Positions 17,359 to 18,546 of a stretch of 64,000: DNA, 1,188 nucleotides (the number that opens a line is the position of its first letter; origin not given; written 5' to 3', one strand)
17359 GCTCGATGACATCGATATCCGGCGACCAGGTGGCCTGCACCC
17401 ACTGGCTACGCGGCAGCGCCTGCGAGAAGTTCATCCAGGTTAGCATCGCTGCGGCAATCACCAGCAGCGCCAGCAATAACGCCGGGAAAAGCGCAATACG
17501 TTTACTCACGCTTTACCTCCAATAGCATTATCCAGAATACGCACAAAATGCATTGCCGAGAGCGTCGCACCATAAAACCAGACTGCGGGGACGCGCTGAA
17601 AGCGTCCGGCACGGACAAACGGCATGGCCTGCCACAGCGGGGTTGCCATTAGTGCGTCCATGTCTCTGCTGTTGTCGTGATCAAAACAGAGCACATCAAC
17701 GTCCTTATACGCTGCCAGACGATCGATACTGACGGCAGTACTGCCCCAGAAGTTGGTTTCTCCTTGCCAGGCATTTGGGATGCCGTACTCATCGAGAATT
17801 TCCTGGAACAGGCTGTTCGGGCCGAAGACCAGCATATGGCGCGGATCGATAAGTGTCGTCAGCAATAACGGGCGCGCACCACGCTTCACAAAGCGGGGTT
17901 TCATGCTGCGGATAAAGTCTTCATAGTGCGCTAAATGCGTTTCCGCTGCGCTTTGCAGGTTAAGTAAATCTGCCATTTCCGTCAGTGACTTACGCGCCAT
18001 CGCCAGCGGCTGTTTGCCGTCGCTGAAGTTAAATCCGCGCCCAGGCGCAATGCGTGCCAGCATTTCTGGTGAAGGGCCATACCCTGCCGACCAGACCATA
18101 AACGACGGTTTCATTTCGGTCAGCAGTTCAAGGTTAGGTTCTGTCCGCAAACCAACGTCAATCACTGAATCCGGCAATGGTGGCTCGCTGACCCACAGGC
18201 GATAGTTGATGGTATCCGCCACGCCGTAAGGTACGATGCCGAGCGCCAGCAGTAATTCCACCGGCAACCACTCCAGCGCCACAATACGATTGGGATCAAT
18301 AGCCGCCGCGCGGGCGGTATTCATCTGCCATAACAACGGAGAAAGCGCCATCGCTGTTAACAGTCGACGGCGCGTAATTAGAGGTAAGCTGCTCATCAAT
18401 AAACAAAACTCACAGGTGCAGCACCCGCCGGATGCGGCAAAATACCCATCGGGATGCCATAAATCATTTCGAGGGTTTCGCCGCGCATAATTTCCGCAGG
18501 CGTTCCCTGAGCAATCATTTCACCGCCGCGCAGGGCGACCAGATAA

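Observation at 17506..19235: Overlapping stop-start junctions in fhuC-fhuD-fhuB, pcnB-folK, yadG-yadH and mtnN-btuF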

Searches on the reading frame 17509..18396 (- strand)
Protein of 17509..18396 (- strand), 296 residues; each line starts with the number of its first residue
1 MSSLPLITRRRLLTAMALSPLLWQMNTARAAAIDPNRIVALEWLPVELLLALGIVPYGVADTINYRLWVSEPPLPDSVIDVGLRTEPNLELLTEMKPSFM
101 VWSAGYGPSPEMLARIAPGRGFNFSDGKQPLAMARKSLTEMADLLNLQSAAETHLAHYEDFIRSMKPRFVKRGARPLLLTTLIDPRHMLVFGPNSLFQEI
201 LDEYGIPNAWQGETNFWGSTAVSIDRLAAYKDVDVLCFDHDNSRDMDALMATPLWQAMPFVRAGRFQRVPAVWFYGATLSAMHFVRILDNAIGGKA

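Call 33: find_related_loci(query=window:17509-18396:-, collection=genome_contigs, flank=2500)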
Query window:17509-18396:- (296 aa) in genome_contigs; peptide patterns used: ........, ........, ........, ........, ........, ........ (x = any residue, [..] = any of these).
248 stretches matched a pattern; 229 encode a relative of the query (tblastn E <= 1e-3); the best 80 are kept; 80 distinct loci.
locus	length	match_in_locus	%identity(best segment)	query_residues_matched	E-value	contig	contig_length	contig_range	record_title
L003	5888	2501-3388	98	1-296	0e+0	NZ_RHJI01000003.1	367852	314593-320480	Escherichia sp. E1V33 1V33_3_consensus, whole genome shotgun sequence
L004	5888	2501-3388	97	1-296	0e+0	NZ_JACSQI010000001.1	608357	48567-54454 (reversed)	Escherichia whittamii strain Sa2BVA5 NODE_1_length_608357_cov_8.774854, whole genome shotgun sequence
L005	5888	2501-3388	97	1-296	0e+0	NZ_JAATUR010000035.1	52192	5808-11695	Escherichia coli strain SCPM-O-B-8794 35length=52192, whole genome shotgun sequence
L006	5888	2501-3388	96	1-296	0e+0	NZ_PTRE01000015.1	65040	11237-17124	Escherichia sp. MOD1-EC7003 MOD1-EC7003_15_length_65041_cov_120, whole genome shotgun sequence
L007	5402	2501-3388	85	1-296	2e-174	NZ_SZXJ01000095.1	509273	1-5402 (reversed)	Citrobacter sp. wls619 contig29, whole genome shotgun sequence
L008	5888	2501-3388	84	1-296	1e-172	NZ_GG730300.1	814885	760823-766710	Citrobacter youngae ATCC 29220 Scfld1, whole genome shotgun sequence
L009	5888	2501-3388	84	1-296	2e-172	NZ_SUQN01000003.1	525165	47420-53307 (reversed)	Citrobacter gillenii strain UMG736 UMG736_3, whole genome shotgun sequence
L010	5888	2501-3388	84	1-296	1e-171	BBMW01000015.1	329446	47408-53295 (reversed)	Citrobacter werkmanii NBRC 105721 DNA, contig: CIWKM15, whole genome shotgun sequence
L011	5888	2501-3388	84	1-296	5e-171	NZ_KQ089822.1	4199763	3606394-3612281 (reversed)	Citrobacter sp. MGH106 aetzL-supercont1.1, whole genome shotgun sequence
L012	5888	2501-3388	83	1-296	1e-169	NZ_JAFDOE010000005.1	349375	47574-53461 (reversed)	Citrobacter sp. FP75 contig5, whole genome shotgun sequence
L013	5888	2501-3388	83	1-296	2e-169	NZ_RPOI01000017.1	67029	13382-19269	Citrobacter youngae strain CCUG 30791 citrobacter_youngae_CCUG30791T_0000017, whole genome shotgun sequence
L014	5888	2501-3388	83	1-296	3e-169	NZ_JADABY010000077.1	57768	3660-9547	Citrobacter sp. Res13-Sevr-PEB04-36 seq_tig77, whole genome shotgun sequence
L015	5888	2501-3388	83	1-296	4e-169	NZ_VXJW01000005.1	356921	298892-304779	Salmonella enterica subsp. arizonae strain CCUG 6322T contig_0000005, whole genome shotgun sequence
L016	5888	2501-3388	83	1-296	3e-169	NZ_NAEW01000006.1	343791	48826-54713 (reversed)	Citrobacter braakii strain ATCC 51113 CbraakiiATCC_L001_NODE_6_length_343791__28.3533, whole genome shotgun sequence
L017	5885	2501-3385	83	1-295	1e-168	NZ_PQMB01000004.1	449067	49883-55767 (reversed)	Citrobacter amalonaticus strain S646 scaffold4.1, whole genome shotgun sequence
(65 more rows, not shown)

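Call 57: search_protein_families(library=ncbifam, proteins=[window:17509-18396:-], max_evalue=0.00001)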
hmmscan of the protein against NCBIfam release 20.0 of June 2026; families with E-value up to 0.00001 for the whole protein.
window:17509-18396:- (296 aa): 2 families
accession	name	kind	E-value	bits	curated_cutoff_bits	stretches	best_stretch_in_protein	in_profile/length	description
NF007864.0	PRK10576.1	equivalog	3.8e-166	551.7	252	1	2-295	2-296/297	Fe(3+)-hydroxamate ABC transporter substrate-binding protein FhuD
NF008501.1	PRK11411.1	subfamily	5.2e-08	32.2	320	1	34-269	38-269/303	Fe(3+) dicitrate ABC transporter substrate-binding protein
